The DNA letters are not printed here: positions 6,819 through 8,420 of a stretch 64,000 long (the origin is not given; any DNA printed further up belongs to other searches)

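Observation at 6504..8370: ABC/AAA ATPase (DUF3696-type) + PIN-like nuclease operon in a low-GC islet: candidate uncharacterised two-gene defence system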

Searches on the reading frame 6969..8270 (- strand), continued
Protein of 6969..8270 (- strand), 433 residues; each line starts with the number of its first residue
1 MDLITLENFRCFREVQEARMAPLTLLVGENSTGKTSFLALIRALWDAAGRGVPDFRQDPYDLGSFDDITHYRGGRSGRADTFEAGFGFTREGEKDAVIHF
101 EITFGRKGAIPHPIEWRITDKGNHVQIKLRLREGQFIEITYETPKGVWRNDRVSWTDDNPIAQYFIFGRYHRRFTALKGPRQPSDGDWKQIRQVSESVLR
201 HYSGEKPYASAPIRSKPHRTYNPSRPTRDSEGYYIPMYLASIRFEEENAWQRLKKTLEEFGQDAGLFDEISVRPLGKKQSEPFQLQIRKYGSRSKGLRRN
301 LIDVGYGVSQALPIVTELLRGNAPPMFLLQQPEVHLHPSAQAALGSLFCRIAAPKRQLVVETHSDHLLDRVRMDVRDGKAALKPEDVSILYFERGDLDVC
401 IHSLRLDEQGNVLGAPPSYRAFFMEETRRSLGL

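Call 65: search_dna_similar(query=window:6969-8270:-, collection=plasmids, mode=protein, max_evalue=0.00001, max_rows=30)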
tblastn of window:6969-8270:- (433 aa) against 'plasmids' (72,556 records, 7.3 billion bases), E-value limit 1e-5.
Records with a match: 63; places in all: 63; records where one place covers at least 80% of the query: 7.
Best place of each record, by identity: <60% 63.
By first word of the organism name: Bacillus 8; Aeromonas 6; Acinetobacter 5; Nostoc 5; Klebsiella 4; Campylobacter 3; Azotobacter 2; Methylocella 2; Rhodococcus 2; Leclercia 2; and 22 more.
By predicted mobility (MOB-suite, as given by PLSDB): non-mobilizable 32; conjugative 17; mobilizable 14.
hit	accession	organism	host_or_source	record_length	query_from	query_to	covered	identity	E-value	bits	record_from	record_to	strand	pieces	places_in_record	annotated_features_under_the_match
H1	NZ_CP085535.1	Aeromonas salmonicida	Brook charr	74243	4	419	96%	24.7%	2e-25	116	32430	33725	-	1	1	DUF3696 domain-containing protein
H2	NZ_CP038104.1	Aeromonas salmonicida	Salvelinus fontinalis,whole organism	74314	4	419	96%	24.7%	2e-25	116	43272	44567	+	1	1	DUF3696 domain-containing protein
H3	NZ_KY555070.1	Aeromonas salmonicida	-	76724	4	419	96%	24.7%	2e-25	116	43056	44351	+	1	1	DUF3696 domain-containing protein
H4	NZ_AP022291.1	Aeromonas veronii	-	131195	4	419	96%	24.7%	6e-25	115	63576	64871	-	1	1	DUF3696 domain-containing protein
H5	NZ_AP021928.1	Aeromonas caviae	-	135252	4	419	96%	24.7%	6e-25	115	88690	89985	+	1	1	DUF3696 domain-containing protein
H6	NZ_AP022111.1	Aeromonas caviae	-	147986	4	419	96%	24.7%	6e-25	115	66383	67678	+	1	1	DUF3696 domain-containing protein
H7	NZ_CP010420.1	Azotobacter chroococcum NCIMB 8003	cell culture,soil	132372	12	419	94%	24.3%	1e-18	96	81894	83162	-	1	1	DUF3696 domain-containing protein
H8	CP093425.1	Bacillus pacificus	cell culture,sufu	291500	162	433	63%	27.9%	3e-16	89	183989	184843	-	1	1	DUF3696 domain-containing protein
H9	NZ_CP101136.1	Bacillus paranthracis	single cell,soil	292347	162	433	63%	27.9%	3e-16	89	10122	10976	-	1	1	DUF3696 domain-containing protein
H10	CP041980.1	Bacillus paranthracis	Homo sapiens,stool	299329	162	433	63%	27.9%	3e-16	89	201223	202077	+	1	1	DUF3696 domain-containing protein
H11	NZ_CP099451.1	Bacillus pacificus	chicken,assembly Genome,intestine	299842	162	433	63%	27.9%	3e-16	89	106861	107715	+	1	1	DUF3696 domain-containing protein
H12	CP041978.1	Bacillus pacificus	Homo sapiens,stool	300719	162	433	63%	27.9%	3e-16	89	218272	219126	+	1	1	DUF3696 domain-containing protein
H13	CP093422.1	Bacillus paranthracis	cell culture,sufu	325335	162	433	63%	27.9%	3e-16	89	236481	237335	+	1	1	DUF3696 domain-containing protein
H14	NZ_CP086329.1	Bacillus pacificus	single cell culture,sludge from ...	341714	162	433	63%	27.9%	3e-16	89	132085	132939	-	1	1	DUF3696 domain-containing protein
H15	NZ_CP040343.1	Bacillus cereus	Apostichopus japonicus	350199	162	433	63%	27.9%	3e-16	89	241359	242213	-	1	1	DUF3696 domain-containing protein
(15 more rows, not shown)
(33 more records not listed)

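Call 66: get_annotated_region(hit=H1, flank=4000)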
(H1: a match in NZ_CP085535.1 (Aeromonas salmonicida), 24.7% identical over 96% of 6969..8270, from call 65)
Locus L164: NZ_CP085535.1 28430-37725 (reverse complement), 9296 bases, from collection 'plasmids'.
description: Aeromonas salmonicida subsp. salmonicida strain 890054 plasmid pAsa9-like, complete sequence
organism: Aeromonas salmonicida (NCBI taxid 29491)
taxonomy: Bacteria; Pseudomonadota; Gammaproteobacteria; Aeromonadales; Aeromonadaceae; Aeromonas; Aeromonas salmonicida
host: -; source: Brook charr; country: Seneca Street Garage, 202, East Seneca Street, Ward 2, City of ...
typing (MOB-suite, as given by PLSDB): conjugative; replicon rep_cluster_1169; relaxase MOBF; mating-pair formation MPF_F
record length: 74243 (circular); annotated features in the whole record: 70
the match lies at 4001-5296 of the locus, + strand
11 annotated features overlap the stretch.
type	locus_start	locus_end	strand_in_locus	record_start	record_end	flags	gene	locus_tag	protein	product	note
CDS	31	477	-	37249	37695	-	radC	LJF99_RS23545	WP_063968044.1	DNA repair protein RadC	GO:0006281 - DNA repair [Evidence IEA]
CDS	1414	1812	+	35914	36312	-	-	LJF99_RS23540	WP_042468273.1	DUF6088 family protein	-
CDS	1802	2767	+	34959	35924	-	-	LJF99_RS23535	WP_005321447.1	nucleotidyl transferase AbiEii/AbiGii toxin family protein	-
CDS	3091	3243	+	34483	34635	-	-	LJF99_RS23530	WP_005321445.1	Hok/Gef family protein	-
CDS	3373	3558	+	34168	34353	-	-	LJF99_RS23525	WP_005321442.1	hypothetical protein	-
CDS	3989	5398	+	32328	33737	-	-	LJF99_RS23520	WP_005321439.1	DUF3696 domain-containing protein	-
CDS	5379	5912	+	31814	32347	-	-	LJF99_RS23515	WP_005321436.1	hypothetical protein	-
CDS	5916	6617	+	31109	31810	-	-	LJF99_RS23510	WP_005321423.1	RNA ligase family protein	-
CDS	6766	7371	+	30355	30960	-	-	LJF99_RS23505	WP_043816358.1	recombinase family protein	GO:0006310 - DNA recombination [Evidence IEA]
CDS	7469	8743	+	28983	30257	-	-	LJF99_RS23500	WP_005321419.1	metallophosphoesterase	-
CDS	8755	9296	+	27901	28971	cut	-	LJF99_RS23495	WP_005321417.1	GTPase-associated system all-helical protein GASH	-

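Call 67: get_annotated_region(hit=H8, flank=4000)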
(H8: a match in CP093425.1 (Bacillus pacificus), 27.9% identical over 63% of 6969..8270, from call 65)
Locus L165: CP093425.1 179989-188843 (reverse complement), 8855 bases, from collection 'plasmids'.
description: Bacillus pacificus strain MP6 plasmid p1, complete sequence
organism: Bacillus pacificus (NCBI taxid 2026187)
taxonomy: Bacteria; Bacillota; Bacilli; Bacillales; Bacillaceae; Bacillus; Bacillus pacificus
host: -; source: cell culture,sufu; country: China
typing (MOB-suite, as given by PLSDB): non-mobilizable; replicon rep_cluster_125,rep_cluster_1698; mating-pair formation MPF_T
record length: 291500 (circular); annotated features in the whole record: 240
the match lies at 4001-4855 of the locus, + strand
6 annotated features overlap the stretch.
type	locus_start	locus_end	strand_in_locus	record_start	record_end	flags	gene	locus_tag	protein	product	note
CDS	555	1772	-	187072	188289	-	-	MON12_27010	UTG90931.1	abortive infection system toxin AbiGii family protein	-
CDS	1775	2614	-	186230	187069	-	-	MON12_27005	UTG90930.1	abortive infection system antitoxin AbiGi family protein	-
CDS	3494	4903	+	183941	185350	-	-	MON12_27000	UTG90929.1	DUF3696 domain-containing protein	-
CDS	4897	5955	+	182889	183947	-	-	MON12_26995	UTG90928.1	hypothetical protein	-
CDS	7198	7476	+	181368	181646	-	-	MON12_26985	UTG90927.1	metalloregulator ArsR/SmtB family transcription factor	-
CDS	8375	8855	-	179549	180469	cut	-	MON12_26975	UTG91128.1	Rpn family recombination-promoting nuclease/putative transposase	-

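Call 68: get_annotated_region(hit=H7, flank=4000)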
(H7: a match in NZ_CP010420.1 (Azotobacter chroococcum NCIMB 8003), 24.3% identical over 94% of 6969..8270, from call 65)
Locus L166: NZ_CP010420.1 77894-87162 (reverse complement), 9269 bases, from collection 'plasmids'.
description: Azotobacter chroococcum NCIMB 8003 plasmid pAcX50e, complete sequence
organism: Azotobacter chroococcum NCIMB 8003 (NCBI taxid 1328314)
taxonomy: Bacteria; Pseudomonadota; Gammaproteobacteria; Pseudomonadales; Pseudomonadaceae; Azotobacter; Azotobacter chroococcum; Azotobacter chroococcum NCIMB 8003
host: -; source: cell culture,soil; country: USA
typing (MOB-suite, as given by PLSDB): mobilizable; replicon rep_cluster_1301; relaxase MOBH
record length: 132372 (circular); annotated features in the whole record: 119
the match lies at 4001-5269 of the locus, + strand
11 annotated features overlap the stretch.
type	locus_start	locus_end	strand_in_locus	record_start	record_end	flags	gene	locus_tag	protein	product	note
CDS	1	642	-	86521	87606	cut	-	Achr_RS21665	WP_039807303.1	IS5 family transposase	-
CDS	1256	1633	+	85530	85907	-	-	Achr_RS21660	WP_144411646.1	hypothetical protein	-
CDS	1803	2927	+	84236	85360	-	-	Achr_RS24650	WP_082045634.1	DUF3800 domain-containing protein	-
CDS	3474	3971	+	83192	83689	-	-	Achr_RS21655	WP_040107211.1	DEAD/DEAH box helicase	-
CDS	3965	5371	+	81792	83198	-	-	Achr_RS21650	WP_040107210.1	DUF3696 domain-containing protein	-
CDS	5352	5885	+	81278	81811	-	-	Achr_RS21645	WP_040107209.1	hypothetical protein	-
CDS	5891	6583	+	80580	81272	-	-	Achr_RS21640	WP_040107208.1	RNA ligase family protein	-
CDS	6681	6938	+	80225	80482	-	-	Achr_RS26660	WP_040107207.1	hypothetical protein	-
CDS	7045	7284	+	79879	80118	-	-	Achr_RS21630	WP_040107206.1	hypothetical protein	-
CDS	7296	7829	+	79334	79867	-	-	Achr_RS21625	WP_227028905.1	hypothetical protein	-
CDS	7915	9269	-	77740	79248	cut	-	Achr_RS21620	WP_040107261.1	3'-5' exonuclease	-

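Call 69: search_protein_families(library=padloc, proteins=[L164:3989-5395:+, L164:5379-5909:+, L164:5916-6614:+, L165:3494-4900:+, L165:4897-5952:+], max_evalue=0.01)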
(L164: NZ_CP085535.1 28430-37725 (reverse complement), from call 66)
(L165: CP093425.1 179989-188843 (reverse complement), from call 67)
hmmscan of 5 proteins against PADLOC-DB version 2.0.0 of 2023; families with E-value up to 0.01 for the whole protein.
L164:3989-5395:+ (469 aa): 87 families (the best 25 are shown)
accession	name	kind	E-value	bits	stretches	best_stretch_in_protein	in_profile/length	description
PDLC04148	HEC-03B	-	1.1e-133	444.6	1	1-458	1-455/458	-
PDLC03878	NsnB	-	5.8e-59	198.6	1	1-440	1-335/345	-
PDLC04707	PDC-M55A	-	2.6e-57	192.7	1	2-457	3-417/421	-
PDLC02979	AriA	-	2.2e-25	88.2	2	278-387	269-373/373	-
PDLC02980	AriA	-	9.3e-16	56.6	1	24-388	1-304/304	-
PDLC04177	HEC-01A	-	3.9e-12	43.9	2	335-422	296-366/393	-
PDLC00077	GajA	-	1.4e-11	41.7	2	338-388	336-381/616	AAA ATPase domain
PDLC04178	HEC-01A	-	2.7e-11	41.1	2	322-389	274-333/399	-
PDLC00071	GajA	-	2.8e-11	40.9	1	339-387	277-322/588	AAA ATPase domain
PDLC02981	AriAB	-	4.5e-11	40.1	2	335-388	330-378/694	-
PDLC02335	AbiLi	-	5.8e-11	40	1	1-421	49-262/326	AbiLi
PDLC00063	GajA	-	7.8e-11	39.3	1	338-390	347-403/679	AAA ATPase domain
PDLC04179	HEC-01A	-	9.2e-11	39.5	2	1-38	1-37/459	-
PDLC04184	HEC-01A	-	1.1e-10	39.2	2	1-38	1-37/464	-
PDLC04182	HEC-01A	-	3.1e-10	37.6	2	335-391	305-355/406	-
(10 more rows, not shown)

L164:5379-5909:+ (177 aa): 1 family
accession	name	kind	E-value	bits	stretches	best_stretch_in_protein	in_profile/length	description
PDLC04147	HEC-03A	-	3.1e-23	80.6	1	2-160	1-156/159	-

L164:5916-6614:+ (233 aa): 0 families

L165:3494-4900:+ (469 aa): 75 families (the best 25 are shown)
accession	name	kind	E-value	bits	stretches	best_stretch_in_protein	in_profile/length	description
PDLC04707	PDC-M55A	-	8e-80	266.9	1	2-461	4-416/421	-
PDLC03878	NsnB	-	3.1e-57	192.9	1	2-454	3-342/345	-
PDLC04148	HEC-03B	-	4.8e-52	175.5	1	5-457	6-447/458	-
PDLC02979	AriA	-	8.9e-21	73.1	2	264-392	268-373/373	-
PDLC02980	AriA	-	4.3e-12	44.6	2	315-391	239-302/304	-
PDLC02358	Old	-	4e-11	40.4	2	298-395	242-332/578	Old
PDLC00063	GajA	-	1e-09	35.6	1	315-394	316-402/679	AAA ATPase domain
PDLC04177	HEC-01A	-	1.9e-09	35.1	2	6-47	10-52/393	-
PDLC04710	PDC-M56A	-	2.2e-09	34.8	1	316-392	214-285/382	-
PDLC04033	PD-T4-4_A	-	7.1e-09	33.4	0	345-402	327-380/460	-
PDLC04176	HEC-01A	-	2.3e-08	31.8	1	344-394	277-323/371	-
PDLC04389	PDC-M07A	-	3.4e-08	30.9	1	2-39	7-43/443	-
PDLC04178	HEC-01A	-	4.1e-08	30.7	1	3-38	11-45/399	-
PDLC04175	HEC-01A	-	6.9e-08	29.9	1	9-48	11-52/363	-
PDLC04032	PD-T4-4_A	-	8.2e-08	29.6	1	345-430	348-425/474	-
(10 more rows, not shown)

L165:4897-5952:+ (352 aa): 1 family
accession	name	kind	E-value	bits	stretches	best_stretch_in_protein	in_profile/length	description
PDLC04708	PDC-M55B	-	2.5e-26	91.3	1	130-341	90-296/315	-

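Call 72: find_homologous_proteins(query=L164:5379-5909:+, max_evalue=0.001)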
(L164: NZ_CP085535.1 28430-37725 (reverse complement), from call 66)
Query L164:5379-5909:+ (177 aa): 1448 proteins with E <= 0.001 among 1473 candidates; the best 120 are listed.
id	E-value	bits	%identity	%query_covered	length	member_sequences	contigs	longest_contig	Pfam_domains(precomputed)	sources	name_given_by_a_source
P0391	4.8e-112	390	95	99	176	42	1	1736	-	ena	-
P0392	1.4e-109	382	92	100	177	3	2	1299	-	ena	-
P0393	4.9e-101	354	85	99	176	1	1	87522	-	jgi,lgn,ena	-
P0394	1.7e-100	352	85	100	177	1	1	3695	-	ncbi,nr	ncbi:hypothetical protein [Ferrovum myxofaciens]|nr:hypothetical protein [Ferrovum myxofaciens]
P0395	6.0e-100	350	85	99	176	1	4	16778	-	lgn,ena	-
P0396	6.1e-100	350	85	99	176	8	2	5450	-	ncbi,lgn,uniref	ncbi:conserved hypothetical protein [mine drainage metagenome]|uniref:PIN domain-containing protein 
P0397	8.8e-100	350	85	99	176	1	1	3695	-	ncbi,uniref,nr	ncbi:hypothetical protein FEMY_22590 [Ferrovum myxofaciens]|uniref:PIN domain-containing protein n=2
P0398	3.0e-99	348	84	99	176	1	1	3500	-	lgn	-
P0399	3.2e-99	348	85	99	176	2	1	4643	-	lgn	-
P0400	3.8e-99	348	95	88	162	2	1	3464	-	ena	-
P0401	4.2e-98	344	84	99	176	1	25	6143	-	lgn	-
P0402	8.8e-98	343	82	99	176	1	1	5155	-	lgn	-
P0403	1.3e-97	343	85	99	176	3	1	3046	-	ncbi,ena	-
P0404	1.4e-97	343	81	100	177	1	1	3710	-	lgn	-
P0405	1.5e-97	343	84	100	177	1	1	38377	-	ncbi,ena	-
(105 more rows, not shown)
